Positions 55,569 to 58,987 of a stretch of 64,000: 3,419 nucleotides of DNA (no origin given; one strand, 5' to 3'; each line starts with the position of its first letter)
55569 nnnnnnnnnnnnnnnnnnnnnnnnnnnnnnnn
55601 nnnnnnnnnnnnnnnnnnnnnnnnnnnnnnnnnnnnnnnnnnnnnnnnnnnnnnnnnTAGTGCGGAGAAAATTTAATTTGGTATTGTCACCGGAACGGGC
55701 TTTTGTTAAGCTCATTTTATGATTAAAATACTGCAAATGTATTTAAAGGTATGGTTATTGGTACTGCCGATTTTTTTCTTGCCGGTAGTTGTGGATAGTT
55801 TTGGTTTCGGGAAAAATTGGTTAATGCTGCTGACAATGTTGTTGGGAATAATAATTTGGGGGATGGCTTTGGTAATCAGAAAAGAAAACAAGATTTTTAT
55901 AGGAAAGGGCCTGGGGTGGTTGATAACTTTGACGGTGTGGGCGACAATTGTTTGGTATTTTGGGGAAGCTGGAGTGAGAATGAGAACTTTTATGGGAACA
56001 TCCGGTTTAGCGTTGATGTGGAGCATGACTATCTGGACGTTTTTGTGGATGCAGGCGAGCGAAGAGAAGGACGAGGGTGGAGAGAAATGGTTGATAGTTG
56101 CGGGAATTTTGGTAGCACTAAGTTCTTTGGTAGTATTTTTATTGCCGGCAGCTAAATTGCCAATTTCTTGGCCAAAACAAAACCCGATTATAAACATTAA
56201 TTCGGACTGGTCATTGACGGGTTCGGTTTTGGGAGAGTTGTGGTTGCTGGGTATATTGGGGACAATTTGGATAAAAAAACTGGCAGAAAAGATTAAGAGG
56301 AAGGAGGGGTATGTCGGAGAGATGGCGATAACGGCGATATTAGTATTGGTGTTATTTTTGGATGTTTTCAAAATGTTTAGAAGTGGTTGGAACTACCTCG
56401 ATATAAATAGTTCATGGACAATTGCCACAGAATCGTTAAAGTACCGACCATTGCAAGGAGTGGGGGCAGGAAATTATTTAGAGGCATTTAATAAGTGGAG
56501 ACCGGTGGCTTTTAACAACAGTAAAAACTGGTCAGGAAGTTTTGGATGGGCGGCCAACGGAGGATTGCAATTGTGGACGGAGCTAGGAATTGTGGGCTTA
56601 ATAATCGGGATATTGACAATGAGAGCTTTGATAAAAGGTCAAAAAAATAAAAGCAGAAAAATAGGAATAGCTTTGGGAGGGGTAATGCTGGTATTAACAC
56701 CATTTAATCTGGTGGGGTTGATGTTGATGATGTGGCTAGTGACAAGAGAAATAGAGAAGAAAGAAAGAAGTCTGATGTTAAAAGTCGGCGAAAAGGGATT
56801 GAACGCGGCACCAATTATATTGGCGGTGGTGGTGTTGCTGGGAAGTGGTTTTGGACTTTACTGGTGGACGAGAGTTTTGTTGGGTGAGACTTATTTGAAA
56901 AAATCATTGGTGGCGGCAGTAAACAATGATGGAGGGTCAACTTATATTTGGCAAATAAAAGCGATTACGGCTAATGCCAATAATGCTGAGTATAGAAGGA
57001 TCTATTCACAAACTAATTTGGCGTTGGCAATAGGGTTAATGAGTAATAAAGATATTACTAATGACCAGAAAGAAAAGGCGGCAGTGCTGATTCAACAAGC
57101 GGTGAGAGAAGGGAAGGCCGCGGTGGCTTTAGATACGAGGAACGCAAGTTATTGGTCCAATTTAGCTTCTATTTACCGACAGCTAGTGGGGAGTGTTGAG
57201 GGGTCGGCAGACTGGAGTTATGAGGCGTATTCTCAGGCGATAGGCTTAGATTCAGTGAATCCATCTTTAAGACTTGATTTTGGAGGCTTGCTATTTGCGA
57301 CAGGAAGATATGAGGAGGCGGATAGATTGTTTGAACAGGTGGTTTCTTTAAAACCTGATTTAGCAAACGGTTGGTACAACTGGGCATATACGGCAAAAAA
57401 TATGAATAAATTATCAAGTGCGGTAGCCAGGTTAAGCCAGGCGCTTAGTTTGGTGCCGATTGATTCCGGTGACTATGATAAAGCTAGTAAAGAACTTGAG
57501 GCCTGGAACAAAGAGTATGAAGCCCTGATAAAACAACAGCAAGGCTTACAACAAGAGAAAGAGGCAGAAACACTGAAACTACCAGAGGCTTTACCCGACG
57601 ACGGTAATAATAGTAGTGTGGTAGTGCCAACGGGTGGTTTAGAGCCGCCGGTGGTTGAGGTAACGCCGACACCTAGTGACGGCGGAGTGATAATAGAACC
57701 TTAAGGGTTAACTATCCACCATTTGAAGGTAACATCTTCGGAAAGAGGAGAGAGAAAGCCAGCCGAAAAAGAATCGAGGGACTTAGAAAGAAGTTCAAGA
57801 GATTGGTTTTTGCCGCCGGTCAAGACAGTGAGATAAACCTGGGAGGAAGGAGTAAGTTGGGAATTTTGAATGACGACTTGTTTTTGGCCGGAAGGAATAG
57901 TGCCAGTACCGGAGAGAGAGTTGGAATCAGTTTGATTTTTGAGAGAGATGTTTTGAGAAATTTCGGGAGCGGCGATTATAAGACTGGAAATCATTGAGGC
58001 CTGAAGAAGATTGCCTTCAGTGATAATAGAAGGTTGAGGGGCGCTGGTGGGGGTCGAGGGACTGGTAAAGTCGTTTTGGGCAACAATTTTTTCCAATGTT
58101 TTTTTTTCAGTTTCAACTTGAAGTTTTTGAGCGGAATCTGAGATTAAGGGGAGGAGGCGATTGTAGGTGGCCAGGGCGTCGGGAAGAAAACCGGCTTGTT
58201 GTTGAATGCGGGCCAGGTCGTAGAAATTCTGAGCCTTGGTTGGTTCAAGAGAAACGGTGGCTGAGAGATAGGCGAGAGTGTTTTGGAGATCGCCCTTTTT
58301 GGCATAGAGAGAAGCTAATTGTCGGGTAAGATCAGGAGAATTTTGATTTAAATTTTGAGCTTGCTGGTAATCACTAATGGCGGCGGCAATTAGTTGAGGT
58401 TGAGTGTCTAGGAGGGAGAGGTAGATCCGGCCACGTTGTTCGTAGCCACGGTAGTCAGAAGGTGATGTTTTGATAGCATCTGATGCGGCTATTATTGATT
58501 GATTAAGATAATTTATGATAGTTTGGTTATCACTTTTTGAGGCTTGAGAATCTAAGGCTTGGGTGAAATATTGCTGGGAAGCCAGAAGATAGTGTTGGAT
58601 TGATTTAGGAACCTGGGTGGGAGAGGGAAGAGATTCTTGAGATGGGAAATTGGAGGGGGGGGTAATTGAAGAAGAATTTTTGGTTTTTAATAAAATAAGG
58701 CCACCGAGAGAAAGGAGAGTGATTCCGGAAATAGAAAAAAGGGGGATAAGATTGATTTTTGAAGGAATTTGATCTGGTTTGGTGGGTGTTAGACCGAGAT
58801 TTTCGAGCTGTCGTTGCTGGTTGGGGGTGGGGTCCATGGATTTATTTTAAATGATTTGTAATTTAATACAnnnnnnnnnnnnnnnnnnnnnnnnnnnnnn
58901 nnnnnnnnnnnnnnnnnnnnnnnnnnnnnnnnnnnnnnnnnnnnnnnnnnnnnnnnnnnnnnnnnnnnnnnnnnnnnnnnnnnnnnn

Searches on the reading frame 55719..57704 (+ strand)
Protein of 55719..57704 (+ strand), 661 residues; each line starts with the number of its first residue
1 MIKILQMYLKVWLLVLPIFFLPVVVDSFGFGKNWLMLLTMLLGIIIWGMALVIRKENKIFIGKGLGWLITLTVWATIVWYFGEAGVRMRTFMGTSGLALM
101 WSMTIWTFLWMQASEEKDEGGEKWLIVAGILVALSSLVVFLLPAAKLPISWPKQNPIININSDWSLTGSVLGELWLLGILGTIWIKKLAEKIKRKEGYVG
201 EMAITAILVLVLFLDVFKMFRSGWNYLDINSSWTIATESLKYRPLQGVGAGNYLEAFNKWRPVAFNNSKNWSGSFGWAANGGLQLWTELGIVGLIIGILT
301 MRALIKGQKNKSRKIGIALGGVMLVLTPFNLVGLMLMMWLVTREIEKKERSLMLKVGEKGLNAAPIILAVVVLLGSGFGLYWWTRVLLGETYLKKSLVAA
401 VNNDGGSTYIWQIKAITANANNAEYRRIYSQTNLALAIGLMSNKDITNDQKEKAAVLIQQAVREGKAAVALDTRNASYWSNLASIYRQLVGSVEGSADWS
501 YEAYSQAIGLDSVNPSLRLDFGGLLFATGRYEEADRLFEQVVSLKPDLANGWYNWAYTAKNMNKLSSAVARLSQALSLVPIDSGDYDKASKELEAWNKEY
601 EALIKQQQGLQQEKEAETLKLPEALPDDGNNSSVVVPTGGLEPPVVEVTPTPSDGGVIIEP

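Call 6: search_protein_families(library=pfam, proteins=[window:55719-57704:+], max_evalue=1)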
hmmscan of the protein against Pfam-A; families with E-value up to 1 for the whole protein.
window:55719-57704:+ (661 aa): 16 families
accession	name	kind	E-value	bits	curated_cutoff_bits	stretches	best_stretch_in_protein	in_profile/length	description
PF13414.12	TPR_11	-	6.8e-10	38.9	26.8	1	524-557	3-36/42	TPR repeat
PF14559.12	TPR_19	-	2.9e-06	27.9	25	1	502-547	12-57/68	Tetratricopeptide repeat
PF07719.23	TPR_2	-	3.1e-06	27.3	27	1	524-547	10-33/34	Tetratricopeptide repeat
PF13181.12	TPR_8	-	2e-05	24.9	25.7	1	522-547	8-33/34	Tetratricopeptide repeat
PF00515.34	TPR_1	-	7.2e-05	22.9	27.8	0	524-547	10-33/34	Tetratricopeptide repeat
PF13428.12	TPR_14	-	0.00019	22.3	23.5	1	517-557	3-43/44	Tetratricopeptide repeat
PF13431.12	TPR_17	-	0.00037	21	24.4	0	537-569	1-33/34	Tetratricopeptide repeat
PF23914.1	TPR_CcmH_CycH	-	0.0014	19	42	1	474-583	48-155/158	Cytochrome c-type biogenesis protein H TPR domain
PF13424.12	TPR_12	-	0.0016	19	30.1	2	476-544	3-74/77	Tetratricopeptide repeat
PF13176.12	TPR_7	-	0.0016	18.8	27.9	1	528-548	12-32/36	Tetratricopeptide repeat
PF13374.12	TPR_10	-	0.0064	16.9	27.5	1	521-543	8-30/42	Tetratricopeptide repeat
PF13432.12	TPR_16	-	0.02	15.8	32.7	0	502-546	18-62/65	Tetratricopeptide repeat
PF14443.11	DBC1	-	0.054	14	27.2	1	438-486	22-71/122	DBC1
PF23231.1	HAT_Syf1_CNRKL1_C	-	0.11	11.6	27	1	413-544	28-162/397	Pre-mRNA-splicing factor Syf1/CRNKL1 C-terminal HAT repeat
PF13371.12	TPR_9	-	0.16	12.4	35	1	528-585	8-64/73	Tetratricopeptide repeat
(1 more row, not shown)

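Call 8: search_protein_families(library=ncbifam, proteins=[window:55719-57704:+], max_evalue=1)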
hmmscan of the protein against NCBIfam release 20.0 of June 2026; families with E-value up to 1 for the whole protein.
window:55719-57704:+ (661 aa): 11 families
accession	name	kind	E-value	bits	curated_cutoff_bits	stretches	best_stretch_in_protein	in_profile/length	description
TIGR02521.1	type_IV_pilW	equivalog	1.1e-09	38.2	154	1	459-581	48-167/234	type IV pilus biogenesis/stability protein PilW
NF033920.0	C39_PA2778_fam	equivalog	1.2e-07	31.5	150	1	500-579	175-254/255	PA2778 family cysteine peptidase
NF040561.1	PrimPol_Msp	equivalog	2e-06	26.6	200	1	500-616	10-108/515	CRISPR-associated primase-polymerase type A1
TIGR00990.1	3a0801s09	subfamily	5e-05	22.1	757.25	1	484-583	368-467/615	mitochondrial import receptor subunit TOM70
TIGR02917.1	PEP_TPR_lipo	equivalog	0.00021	19.3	312.2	1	503-578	351-426/899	XrtA/PEP-CTERM system TPR-repeat protein PrsT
NF040959.1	MamA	equivalog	0.00076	19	200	1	477-582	66-172/204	magnetosome protein MamA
TIGR02552.1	LcrH_SycD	equivalog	0.0056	16.4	104.8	1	525-582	28-85/136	SycD/LcrH family type III secretion system chaperone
TIGR03939.1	PGA_TPR_OMP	equivalog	0.0083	14.4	366.65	1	498-624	103-231/800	poly-beta-1,6 N-acetyl-D-glucosamine export porin PgaA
NF008438.0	PRK11281.1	equivalog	0.014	13.2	991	1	321-431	653-754/1113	mechanosensitive channel MscK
NF011721.1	PRK15174.1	equivalog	0.03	12.5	1200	1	458-561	228-330/656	Vi polysaccharide transport protein VexE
NF033762.1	social_mot_Tgl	equivalog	0.034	13.5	225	1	456-560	45-149/252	social motility TPR repeat lipoprotein Tgl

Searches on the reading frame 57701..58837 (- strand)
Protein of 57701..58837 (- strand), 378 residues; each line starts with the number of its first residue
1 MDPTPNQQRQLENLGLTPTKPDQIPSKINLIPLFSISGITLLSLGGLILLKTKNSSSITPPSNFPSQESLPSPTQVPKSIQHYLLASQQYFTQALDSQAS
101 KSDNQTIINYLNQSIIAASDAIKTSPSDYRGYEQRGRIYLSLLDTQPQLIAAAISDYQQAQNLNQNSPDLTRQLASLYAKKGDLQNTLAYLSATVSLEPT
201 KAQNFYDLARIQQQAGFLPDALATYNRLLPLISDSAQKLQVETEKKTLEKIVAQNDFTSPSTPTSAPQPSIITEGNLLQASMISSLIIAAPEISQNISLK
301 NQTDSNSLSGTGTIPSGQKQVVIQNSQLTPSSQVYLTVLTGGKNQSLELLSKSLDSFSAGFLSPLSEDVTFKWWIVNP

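Call 6: search_protein_families(library=pfam, proteins=[window:57701-58837:-], max_evalue=1)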
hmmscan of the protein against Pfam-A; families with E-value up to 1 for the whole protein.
window:57701-58837:- (378 aa): 11 families
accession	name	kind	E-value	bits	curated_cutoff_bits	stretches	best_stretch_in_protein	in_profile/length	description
PF13414.12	TPR_11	-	0.00018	21.6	26.8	1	152-182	12-42/42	TPR repeat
PF13431.12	TPR_17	-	0.0002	21.8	24.4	0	120-160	4-32/34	Tetratricopeptide repeat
PF13371.12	TPR_9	-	0.00026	21.4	35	1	176-229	3-56/73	Tetratricopeptide repeat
PF14559.12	TPR_19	-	0.00092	19.9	25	1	181-234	4-57/68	Tetratricopeptide repeat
PF23914.1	TPR_CcmH_CycH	-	0.024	14.9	42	1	111-236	32-155/158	Cytochrome c-type biogenesis protein H TPR domain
PF13428.12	TPR_14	-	0.031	15.4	23.5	0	168-210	1-43/44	Tetratricopeptide repeat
PF03704.23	BTAD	-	0.1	13.4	22.1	1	159-232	53-126/146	Bacterial transcriptional activator domain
PF16357.10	PepSY_TM_like_2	-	0.16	12.4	27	1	33-140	23-129/197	Putative PepSY_TM-like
PF13424.12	TPR_12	-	0.2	12.3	30.1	1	172-230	7-73/77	Tetratricopeptide repeat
PF13181.12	TPR_8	-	0.39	11.4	25.7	0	173-199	6-32/34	Tetratricopeptide repeat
PF13432.12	TPR_16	-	0.87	10.6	32.7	0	206-229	1-24/65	Tetratricopeptide repeat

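Call 8: search_protein_families(library=ncbifam, proteins=[window:57701-58837:-], max_evalue=1)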
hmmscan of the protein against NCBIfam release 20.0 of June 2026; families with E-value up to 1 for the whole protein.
window:57701-58837:- (378 aa): 10 families
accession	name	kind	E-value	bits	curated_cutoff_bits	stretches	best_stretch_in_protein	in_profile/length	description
NF047371.1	FlcA_CTERM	equivalog_domain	5.5e-06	25.1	300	1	73-245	385-551/646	periplasmic flagellar collar protein FlcA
TIGR02917.1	PEP_TPR_lipo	equivalog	4.4e-05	21.6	312.2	1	151-237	550-636/899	XrtA/PEP-CTERM system TPR-repeat protein PrsT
TIGR02521.1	type_IV_pilW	equivalog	0.00018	21.1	154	1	177-243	144-210/234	type IV pilus biogenesis/stability protein PilW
TIGR00540.1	TPR_hemY_coli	hypoth_equivalog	0.0021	16.9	142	1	133-226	291-383/385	heme biosynthesis-associated TPR protein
NF047558.1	TPR_END_plus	domain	0.0035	17.3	32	1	173-217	4-51/56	TPR end-of-group domain-containing protein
NF053607.1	CHU_0125_OmpA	equivalog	0.0075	14.8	620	1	152-252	37-137/639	CHU_0125 family OmpA-like outer membrane integrity protein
NF040959.1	MamA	equivalog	0.0089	15.5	200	1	150-229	18-98/204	magnetosome protein MamA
NF033762.1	social_mot_Tgl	equivalog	0.039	13.3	225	1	174-234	142-202/252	social motility TPR repeat lipoprotein Tgl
TIGR01167.1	LPXTG_anchor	domain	0.063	14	15.9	1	33-54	12-33/34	LPXTG cell wall anchor domain-containing protein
NF002725.1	PRK02603.1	equivalog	0.078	13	143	1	151-216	52-120/173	photosystem I assembly protein Ycf3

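Call 17: find_encoding_contigs(protein=window:57701-58837:-, flank=10000, max_places=6)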
Protein window:57701-58837:- (378 aa): 13 contigs read that carry it; 6 places shown.
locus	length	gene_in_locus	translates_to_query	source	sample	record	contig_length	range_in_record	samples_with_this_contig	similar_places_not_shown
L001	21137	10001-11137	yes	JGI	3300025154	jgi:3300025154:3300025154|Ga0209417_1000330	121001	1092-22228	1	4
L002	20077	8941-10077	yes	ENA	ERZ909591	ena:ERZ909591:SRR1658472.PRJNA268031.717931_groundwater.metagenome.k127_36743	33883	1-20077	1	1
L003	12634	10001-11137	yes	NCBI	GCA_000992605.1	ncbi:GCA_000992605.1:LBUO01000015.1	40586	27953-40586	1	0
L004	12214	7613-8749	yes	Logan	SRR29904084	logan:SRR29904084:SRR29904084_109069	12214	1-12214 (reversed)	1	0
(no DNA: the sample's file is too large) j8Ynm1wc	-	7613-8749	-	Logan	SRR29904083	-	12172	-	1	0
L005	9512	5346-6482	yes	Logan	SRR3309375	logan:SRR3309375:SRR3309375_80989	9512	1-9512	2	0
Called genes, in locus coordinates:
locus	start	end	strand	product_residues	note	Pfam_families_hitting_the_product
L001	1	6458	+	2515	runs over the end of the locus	?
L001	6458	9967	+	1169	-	-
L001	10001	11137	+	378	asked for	-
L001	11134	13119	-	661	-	PF07719:TPR_2 (faint), PF14559:TPR_19 (faint), PF13181:TPR_8 (faint), PF13414:TPR_11 (faint)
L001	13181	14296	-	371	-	PF01476:LysM, PF23473:LysM3_LYK4_5 (weak), PF01476:LysM (weak), PF01551:Peptidase_M23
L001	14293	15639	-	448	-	PF07497:Rho_RNA_bind, PF00006:ATP-synt_ab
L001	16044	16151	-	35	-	-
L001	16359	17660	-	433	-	PF18073:Zn_ribbon_LapB, PF06745:ATPase, PF13481:AAA_25, PF23442:DUF7125 (weak)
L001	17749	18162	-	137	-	-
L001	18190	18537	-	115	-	-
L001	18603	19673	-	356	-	PF00575:S1 (weak), PF23459:S1_RRP5 (faint), PF00575:S1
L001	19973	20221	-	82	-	-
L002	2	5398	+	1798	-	?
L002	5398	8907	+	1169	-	-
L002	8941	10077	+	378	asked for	-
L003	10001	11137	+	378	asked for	-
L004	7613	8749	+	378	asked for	-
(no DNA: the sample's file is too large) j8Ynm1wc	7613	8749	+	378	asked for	-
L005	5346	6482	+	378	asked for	-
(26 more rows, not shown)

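Call 31: find_related_loci(query=A3, collection=genome_contigs, flank=10000)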
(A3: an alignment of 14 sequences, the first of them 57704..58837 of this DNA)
Query A3 (378 aa) in genome_contigs; peptide patterns used: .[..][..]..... (x = any residue, [..] = any of these).
29 stretches matched a pattern; 25 encode a relative of the query (tblastn E <= 1e-3); 25 distinct loci.
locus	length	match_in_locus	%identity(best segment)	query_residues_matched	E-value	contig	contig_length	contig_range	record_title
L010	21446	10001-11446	54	1-377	7e-124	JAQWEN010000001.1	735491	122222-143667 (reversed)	MAG: Candidatus Shapirobacteria bacterium isolate STF2_76 NODE_1_length_735491_cov_9.474058_Sandtown_F2, whole genome sh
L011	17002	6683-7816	55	1-377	3e-123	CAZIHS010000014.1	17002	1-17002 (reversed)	MAG TPA_asm: uncultured Gammaproteobacteria bacterium isolate binchicken_co16_148 genome assembly, contig: NODE_5643_len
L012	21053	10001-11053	55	25-377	2e-116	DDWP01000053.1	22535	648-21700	MAG TPA_asm: Candidatus Shapirobacteria bacterium UBA2283 UBA2283_contig_22167, whole genome shotgun sequence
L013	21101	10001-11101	55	26-377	2e-115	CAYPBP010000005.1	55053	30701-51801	MAG TPA_asm: uncultured Gammaproteobacteria bacterium isolate SRP192927_co5_99 genome assembly, contig: NODE_389_length_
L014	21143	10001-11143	53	4-377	3e-115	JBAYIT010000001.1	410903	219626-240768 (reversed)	MAG: Candidatus Shapirobacteria bacterium isolate SO_2016_GW1_37 scaffold00019_OW334_2016, whole genome shotgun sequence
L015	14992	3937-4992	54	30-377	9e-115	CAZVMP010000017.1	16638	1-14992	MAG TPA_asm: uncultured Gammaproteobacteria bacterium isolate binchicken_co45_820 genome assembly, contig: NODE_5953_len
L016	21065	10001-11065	54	30-377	6e-114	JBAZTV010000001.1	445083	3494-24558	MAG: Candidatus Shapirobacteria bacterium isolate SO_2017_GW1_211 NODE_145_length_445083_cov_5.792588_OW334_2017, whole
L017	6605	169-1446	50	1-377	1e-112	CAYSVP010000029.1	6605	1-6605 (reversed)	MAG TPA_asm: uncultured Gammaproteobacteria bacterium isolate SRP294416_co1_8 genome assembly, contig: NODE_27528_length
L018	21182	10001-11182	50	12-377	3e-112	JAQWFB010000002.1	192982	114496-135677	MAG: Candidatus Shapirobacteria bacterium isolate STF2_89 NODE_43_length_192982_cov_20.483949_Sandtown_F2, whole genome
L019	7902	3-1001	55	54-377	1e-106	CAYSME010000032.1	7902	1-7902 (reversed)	MAG TPA_asm: uncultured Gammaproteobacteria bacterium isolate SRP192927_co6_55 genome assembly, contig: NODE_24587_lengt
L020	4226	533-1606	52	19-377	2e-106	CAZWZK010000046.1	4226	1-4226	MAG TPA_asm: uncultured Gammaproteobacteria bacterium isolate SRP294416_co1_742 genome assembly, contig: NODE_52338_leng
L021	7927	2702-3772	54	21-377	3e-100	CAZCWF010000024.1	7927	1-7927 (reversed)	MAG TPA_asm: uncultured Gammaproteobacteria bacterium isolate SRP294416_co3_810 genome assembly, contig: NODE_20616_leng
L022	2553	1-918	53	81-377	2e-91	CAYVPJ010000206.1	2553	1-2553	MAG TPA_asm: uncultured Oscillospiraceae bacterium isolate SRP192927_co6_234 genome assembly, contig: NODE_123596_length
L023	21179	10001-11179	39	1-377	4e-79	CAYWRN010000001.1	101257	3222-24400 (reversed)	MAG TPA_asm: uncultured Gammaproteobacteria bacterium isolate SRP239243_co1_203 genome assembly, contig: NODE_164_length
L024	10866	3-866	44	100-377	8e-72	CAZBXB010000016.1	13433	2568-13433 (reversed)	MAG TPA_asm: uncultured Gammaproteobacteria bacterium isolate SRP214966_co5_367 genome assembly, contig: NODE_4154_lengt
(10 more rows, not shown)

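Call 64: search_protein_families(library=phrogs, proteins=[window:57704-58837:-], max_evalue=0.01)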
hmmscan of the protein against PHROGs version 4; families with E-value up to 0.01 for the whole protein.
window:57704-58837:- (378 aa): 1 family
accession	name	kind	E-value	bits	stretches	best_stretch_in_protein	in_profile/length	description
phrog_7590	-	unknown function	3.6e-07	31.2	1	117-239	77-194/234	-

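Call 65: predict_structure(alignment_id=A3)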
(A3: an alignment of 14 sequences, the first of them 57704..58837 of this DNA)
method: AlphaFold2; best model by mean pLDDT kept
length: 378 residues; sequences in the alignment: 14
mean_pLDDT: 75.5   pTM: 0.58
mean pLDDT of the five models: 75.5, 74.0, 71.9, 71.5, 68.6
residues with pLDDT >= 90: 140; 70-90: 129; 50-70: 34; < 50: 75
segments of 3 or more residues with pLDDT < 50: 19-74, 259-265, 301-307
pLDDT, mean of each block of 10 residues (from residue 1): 71 64 35 28 26 30 36 62 95 92 89 96 95 95 89 95 95 92 88 93 92 84 93 90 88 66 46 74 67 58 51 89 83 84 85 90 88 77
secondary structure, 60 per line:
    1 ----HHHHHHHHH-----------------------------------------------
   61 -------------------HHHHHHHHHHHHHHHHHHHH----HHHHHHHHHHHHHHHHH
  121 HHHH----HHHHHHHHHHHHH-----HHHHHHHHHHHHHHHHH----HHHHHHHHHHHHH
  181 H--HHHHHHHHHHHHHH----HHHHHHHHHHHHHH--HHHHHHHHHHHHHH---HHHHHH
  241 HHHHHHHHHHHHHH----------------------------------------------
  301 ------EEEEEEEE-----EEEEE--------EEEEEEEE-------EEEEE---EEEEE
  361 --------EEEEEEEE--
elements in order: H5-13 H80-99 H104-124 H129-141 H147-163 H168-181 H184-197 H202-215 H218-231 H235-254 E307-314 E320-324 E333-340 E348-352 E356-360 E369-376

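Call 83: fold_search(model_id=the predicted structure, library=pdb)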
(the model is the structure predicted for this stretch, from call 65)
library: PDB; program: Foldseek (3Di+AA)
matches with E <= 10: 1274; with E <= 0.001: 111
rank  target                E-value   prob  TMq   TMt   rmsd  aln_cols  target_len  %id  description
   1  9gzg_A                5.4e-07  1.00  0.32  0.67   4.5       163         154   20  Crystal structure of CTPR4E4 mutant (released 2025-10-15)
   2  9qhc_B                4.6e-06  1.00  0.32  0.43   5.7       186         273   20  Crystal structure of 8-repeat CTPR protein with eliminated coordination sites (released 2025-10-22)
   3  8chy                  5.1e-06  1.00  0.31  0.42   7.0       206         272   18  Crystal structure of an 8-repeat consensus TPR superhelix with Zinc. (released 2024-02-21)
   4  4gyy_A                8.8e-06  1.00  0.31  0.18   5.0       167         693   17  Crystal structure of human O-GlcNAc Transferase with UDP-5SGlcNAc and a peptide substrate (released 2012-10-31)
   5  9qhb                  9.3e-06  1.00  0.31  0.41   7.5       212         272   17  Crystal structure of 16-repeat CTPR protein with eliminated coordination sites (released 2025-10-22)
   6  4gyw_A                1.0e-05  1.00  0.31  0.18   5.1       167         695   17  Crystal structure of human O-GlcNAc Transferase in complex with UDP and a glycopeptide (released 2012-10-31)
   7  2pl2_A                1.1e-05  1.00  0.27  0.47   8.8       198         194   18  Crystal structure of TTC0263: a thermophilic TPR protein in Thermus thermophilus HB27 (released 2008-03-04)
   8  3pe4_A                1.1e-05  1.00  0.31  0.18   4.9       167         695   16  Structure of human O-GlcNAc transferase and its complex with a peptide substrate (released 2011-01-19)
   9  9qhc_A                1.1e-05  1.00  0.31  0.41   8.1       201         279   17  Crystal structure of 8-repeat CTPR protein with eliminated coordination sites (released 2025-10-22)
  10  6b85_A                1.4e-05  1.00  0.31  0.51   4.1       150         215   19  Crystal structure of transmembrane protein TMHC4_R (released 2018-03-14)
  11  7obi_B                1.4e-05  1.00  0.29  0.71   4.0       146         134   21  Consensus tetratricopeptide repeat protein type RV4 (released 2022-02-23)
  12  3vty_A                1.4e-05  1.00  0.31  0.60   8.5       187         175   14  Crystal structure of MamA (released 2012-10-31)
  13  6eou                  1.4e-05  1.00  0.31  0.33   6.8       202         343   15  O-GlcNAc transferase TPR domain with the intellectual disability associated mutation L254F (released 2018-05-09)
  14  2fo7                  1.6e-05  1.00  0.29  0.71   4.4       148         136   21  Crystal structure of an 8 repeat consensus TPR superhelix (trigonal crystal form) (released 2006-03-07)
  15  5hgv_A                1.6e-05  1.00  0.31  0.18   5.1       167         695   17  Structure of an O-GlcNAc transferase point mutant, D554N in complex with peptide (released 2016-09-14)
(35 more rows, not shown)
